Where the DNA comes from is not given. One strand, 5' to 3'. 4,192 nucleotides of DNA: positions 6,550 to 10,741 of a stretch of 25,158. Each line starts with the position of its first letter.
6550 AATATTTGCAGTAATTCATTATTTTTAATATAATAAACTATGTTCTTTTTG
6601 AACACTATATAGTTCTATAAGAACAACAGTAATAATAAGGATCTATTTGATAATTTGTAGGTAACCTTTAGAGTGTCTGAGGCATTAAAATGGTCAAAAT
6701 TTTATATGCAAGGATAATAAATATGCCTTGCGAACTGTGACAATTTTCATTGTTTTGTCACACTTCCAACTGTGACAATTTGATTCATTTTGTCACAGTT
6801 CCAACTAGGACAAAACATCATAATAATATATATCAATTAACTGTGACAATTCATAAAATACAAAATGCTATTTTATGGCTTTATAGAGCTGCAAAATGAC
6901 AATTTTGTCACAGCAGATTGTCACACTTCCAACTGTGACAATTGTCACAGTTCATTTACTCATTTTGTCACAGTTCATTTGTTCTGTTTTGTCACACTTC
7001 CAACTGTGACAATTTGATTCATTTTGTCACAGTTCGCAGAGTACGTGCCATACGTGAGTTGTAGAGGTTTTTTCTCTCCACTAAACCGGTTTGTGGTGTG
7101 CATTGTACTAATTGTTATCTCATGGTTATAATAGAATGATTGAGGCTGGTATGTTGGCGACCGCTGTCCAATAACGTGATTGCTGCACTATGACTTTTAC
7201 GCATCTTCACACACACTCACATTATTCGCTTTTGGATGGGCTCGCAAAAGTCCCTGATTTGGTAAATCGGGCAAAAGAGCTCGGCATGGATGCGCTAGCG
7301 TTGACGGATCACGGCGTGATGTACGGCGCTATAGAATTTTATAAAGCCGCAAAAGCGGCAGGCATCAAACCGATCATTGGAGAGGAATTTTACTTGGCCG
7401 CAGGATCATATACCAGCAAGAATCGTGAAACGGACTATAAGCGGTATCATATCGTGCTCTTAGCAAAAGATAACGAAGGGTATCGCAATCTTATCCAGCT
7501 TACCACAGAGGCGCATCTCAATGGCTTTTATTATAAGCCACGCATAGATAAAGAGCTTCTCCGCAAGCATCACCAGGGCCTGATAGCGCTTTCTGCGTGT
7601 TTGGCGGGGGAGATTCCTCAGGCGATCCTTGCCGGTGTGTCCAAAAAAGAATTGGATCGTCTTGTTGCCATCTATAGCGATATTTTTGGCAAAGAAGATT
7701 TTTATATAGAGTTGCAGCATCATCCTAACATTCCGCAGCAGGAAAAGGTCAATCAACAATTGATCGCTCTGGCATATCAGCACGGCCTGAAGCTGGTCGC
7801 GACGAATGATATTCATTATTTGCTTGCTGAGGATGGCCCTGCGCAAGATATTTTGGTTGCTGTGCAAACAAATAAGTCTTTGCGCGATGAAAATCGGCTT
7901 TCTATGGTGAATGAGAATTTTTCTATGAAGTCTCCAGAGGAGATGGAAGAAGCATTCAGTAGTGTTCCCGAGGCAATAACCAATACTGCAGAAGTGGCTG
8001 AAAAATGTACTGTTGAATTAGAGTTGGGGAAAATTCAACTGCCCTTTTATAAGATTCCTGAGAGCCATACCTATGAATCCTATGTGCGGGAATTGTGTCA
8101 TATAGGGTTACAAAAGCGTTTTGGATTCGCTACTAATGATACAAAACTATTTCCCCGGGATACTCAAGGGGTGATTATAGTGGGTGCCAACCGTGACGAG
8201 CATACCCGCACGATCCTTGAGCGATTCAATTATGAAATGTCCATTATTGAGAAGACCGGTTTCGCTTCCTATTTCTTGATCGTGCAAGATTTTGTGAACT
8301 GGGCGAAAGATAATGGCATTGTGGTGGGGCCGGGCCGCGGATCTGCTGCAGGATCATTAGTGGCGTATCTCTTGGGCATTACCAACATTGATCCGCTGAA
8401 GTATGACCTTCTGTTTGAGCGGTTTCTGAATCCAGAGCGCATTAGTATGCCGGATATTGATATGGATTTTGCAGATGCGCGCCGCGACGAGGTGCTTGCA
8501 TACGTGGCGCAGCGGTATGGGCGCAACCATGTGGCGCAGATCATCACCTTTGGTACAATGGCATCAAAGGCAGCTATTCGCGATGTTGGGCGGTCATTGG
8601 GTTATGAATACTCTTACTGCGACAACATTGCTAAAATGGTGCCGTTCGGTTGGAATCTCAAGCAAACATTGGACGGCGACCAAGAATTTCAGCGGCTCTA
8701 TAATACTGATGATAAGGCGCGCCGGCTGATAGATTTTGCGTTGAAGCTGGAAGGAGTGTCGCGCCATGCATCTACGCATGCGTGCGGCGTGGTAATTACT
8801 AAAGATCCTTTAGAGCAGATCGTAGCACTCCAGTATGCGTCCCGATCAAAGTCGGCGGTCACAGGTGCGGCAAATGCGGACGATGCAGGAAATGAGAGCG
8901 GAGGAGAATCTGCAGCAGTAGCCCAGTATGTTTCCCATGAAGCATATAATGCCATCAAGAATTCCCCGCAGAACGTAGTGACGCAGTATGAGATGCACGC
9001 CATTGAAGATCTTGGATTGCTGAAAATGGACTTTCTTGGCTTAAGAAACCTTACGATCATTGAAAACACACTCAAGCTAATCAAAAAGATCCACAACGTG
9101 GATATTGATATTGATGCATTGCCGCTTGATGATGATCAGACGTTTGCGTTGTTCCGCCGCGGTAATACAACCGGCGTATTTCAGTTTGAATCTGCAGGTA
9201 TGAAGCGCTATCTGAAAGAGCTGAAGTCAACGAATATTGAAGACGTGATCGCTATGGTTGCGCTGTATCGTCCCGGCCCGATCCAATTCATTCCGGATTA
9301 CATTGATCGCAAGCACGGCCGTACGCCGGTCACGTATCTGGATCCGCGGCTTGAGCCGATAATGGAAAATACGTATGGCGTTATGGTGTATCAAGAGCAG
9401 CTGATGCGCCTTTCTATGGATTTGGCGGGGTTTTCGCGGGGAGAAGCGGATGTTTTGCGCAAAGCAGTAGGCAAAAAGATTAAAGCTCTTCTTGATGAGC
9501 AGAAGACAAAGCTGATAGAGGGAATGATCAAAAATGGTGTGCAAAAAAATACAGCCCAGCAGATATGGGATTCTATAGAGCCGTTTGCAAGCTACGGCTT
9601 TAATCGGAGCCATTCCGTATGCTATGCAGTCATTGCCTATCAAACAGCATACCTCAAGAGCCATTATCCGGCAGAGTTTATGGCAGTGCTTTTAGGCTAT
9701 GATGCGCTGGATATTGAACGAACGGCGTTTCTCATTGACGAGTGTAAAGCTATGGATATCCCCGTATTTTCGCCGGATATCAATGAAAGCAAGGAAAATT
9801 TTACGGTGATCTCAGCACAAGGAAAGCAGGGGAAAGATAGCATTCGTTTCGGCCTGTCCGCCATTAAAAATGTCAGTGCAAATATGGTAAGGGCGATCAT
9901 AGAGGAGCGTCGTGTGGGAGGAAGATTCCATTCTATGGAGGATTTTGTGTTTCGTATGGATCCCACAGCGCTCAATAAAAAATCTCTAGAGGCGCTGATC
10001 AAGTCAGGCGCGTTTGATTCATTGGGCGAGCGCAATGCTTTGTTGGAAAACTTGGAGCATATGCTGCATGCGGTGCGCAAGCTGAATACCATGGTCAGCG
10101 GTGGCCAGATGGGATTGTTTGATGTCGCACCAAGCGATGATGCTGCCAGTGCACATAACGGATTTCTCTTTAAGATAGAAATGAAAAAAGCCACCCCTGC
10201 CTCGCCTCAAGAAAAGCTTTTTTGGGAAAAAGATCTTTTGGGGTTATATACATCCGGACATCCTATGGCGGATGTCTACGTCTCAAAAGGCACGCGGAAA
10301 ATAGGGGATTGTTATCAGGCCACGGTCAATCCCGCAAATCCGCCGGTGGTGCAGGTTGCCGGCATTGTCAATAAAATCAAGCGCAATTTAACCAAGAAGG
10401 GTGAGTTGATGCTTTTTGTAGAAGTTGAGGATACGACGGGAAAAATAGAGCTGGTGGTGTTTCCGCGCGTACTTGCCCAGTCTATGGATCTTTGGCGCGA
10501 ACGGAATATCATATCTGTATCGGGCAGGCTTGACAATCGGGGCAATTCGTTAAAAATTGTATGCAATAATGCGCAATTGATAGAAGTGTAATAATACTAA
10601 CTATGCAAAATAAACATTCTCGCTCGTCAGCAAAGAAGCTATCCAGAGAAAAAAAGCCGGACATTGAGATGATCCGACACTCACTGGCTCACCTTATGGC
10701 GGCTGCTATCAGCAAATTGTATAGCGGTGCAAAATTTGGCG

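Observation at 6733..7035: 300-bp array of 12 near-identical 11-mers with fixed geometry upstream of dnaE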

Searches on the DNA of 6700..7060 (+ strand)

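Call 119: search_dna_similar(query=window:6700-7060:+, collection=plasmids, mode=distant, max_rows=10)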
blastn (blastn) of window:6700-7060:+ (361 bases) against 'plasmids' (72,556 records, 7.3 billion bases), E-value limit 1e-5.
No match.

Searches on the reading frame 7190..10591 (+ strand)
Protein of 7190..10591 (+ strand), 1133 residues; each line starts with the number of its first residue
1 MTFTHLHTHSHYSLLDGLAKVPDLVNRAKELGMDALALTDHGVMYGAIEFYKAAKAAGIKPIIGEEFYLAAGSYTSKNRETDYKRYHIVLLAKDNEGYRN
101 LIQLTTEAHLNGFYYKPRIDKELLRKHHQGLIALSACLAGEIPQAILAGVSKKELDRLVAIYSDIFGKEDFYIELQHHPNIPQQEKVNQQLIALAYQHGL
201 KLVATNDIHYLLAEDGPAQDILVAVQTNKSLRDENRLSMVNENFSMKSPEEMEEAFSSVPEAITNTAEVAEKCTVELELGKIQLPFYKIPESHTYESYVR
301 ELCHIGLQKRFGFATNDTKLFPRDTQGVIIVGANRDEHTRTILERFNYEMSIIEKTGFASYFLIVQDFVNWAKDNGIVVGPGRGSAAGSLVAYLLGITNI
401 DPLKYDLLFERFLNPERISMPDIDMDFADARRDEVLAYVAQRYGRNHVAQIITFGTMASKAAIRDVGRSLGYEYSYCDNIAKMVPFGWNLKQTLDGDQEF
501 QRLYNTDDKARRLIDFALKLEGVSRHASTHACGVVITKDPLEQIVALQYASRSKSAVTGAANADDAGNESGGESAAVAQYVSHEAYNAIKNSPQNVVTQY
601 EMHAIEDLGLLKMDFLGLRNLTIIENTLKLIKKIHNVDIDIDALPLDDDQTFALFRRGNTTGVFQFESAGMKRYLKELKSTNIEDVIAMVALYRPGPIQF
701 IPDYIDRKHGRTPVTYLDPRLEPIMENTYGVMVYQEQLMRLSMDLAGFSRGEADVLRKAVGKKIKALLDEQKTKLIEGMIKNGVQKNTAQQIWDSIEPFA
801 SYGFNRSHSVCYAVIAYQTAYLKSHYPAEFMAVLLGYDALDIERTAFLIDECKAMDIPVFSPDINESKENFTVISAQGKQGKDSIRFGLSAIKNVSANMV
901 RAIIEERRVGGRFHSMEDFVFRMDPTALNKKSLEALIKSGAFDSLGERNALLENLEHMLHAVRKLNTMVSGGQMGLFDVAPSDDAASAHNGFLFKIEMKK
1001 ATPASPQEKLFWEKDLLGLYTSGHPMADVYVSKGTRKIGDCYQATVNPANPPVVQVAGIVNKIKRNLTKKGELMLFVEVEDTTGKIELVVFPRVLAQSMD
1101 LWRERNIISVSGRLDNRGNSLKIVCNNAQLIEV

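Call 10: search_protein_families(library=pfam, proteins=[window:7190-10591:+])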
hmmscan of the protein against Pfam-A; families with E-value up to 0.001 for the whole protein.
window:7190-10591:+ (1133 aa): 5 families
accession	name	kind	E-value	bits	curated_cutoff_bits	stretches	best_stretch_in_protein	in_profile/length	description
PF07733.18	DNA_pol3_alpha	-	1.3e-99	333.4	23.9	2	298-558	2-241/260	Bacterial DNA polymerase III alpha NTPase domain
PF17657.6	DNA_pol3_finger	-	1.1e-62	210.7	22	1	620-783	1-166/166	Bacterial DNA polymerase III alpha subunit finger domain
PF02811.25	PHP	-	8.4e-59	199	26.4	1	5-178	1-164/164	PHP domain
PF14579.12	HHH_6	-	6.1e-27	94.1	25.6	1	857-948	2-86/90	Helix-hairpin-helix motif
PF01336.31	tRNA_anti-codon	-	2.6e-10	40.5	27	1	1054-1130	1-74/75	OB-fold nucleic acid binding domain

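Call 30: find_encoding_contigs(protein=window:7190-10588:+, flank=3000, max_places=10)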
Protein window:7190-10588:+ (1133 aa): 11 contigs read that carry it; 4 places shown.
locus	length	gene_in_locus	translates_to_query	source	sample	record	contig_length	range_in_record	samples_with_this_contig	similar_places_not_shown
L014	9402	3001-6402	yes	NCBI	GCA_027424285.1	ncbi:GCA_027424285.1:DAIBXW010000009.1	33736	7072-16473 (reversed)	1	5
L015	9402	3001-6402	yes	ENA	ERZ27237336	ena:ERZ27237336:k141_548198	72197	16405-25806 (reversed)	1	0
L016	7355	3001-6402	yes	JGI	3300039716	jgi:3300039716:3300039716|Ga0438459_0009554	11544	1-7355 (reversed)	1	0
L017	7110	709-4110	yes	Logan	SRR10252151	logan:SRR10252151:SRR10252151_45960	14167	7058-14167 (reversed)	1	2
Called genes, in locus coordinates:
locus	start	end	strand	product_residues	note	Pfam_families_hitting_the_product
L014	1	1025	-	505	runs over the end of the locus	PF12072:RNase_Y_N, PF00013:KH_1, PF22891:KH_PNO1_2nd (weak), PF01966:HD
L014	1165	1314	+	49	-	-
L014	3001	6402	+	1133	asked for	PF02811:PHP, PF07733:DNA_pol3_alpha, PF17657:DNA_pol3_finger, PF14579:HHH_6, PF01336:tRNA_anti-codon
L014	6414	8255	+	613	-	PF07973:tRNA_SAD, PF00587:tRNA-synt_2b, PF03129:HGTP_anticodon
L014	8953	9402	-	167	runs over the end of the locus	PF01988:VIT1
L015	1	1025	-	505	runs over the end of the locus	PF12072:RNase_Y_N, PF00013:KH_1, PF22891:KH_PNO1_2nd (weak), PF01966:HD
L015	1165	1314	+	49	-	-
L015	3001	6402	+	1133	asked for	PF02811:PHP, PF07733:DNA_pol3_alpha, PF17657:DNA_pol3_finger, PF14579:HHH_6, PF01336:tRNA_anti-codon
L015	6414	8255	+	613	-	PF07973:tRNA_SAD, PF00587:tRNA-synt_2b, PF03129:HGTP_anticodon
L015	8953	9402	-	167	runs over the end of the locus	PF01988:VIT1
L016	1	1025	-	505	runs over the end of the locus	PF12072:RNase_Y_N, PF00013:KH_1, PF22891:KH_PNO1_2nd (weak), PF01966:HD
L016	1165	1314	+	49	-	-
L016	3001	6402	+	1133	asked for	PF02811:PHP, PF07733:DNA_pol3_alpha, PF17657:DNA_pol3_finger, PF14579:HHH_6, PF01336:tRNA_anti-codon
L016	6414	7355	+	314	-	?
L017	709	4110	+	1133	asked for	PF02811:PHP, PF07733:DNA_pol3_alpha, PF17657:DNA_pol3_finger, PF14579:HHH_6, PF01336:tRNA_anti-codon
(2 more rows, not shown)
